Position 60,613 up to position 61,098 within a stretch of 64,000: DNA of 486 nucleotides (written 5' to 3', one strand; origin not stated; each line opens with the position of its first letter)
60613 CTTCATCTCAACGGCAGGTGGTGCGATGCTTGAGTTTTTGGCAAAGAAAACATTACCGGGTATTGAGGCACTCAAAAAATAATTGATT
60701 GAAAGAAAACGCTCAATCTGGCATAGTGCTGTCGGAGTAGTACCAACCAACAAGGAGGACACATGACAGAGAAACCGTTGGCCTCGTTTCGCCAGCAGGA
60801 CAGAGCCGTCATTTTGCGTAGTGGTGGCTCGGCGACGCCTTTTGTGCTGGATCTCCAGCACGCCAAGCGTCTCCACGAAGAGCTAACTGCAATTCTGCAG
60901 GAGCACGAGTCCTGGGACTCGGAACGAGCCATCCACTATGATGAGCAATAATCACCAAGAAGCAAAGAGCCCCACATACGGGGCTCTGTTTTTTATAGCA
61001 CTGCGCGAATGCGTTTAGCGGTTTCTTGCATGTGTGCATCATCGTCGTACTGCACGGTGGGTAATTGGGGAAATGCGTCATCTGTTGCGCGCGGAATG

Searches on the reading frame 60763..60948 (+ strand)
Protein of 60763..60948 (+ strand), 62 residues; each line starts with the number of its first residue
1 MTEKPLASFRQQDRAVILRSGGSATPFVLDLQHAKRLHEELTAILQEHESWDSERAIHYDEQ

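Call 82: search_protein_families(library=pfam, proteins=[window:60763-60948:+], max_evalue=0.1)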
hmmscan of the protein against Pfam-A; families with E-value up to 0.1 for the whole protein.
window:60763-60948:+ (62 aa): 1 family
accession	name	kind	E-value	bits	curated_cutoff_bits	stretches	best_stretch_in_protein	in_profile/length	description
PF10929.13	DUF2811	-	0.027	15.2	26.6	1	35-57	8-30/57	Protein of unknown function (DUF2811)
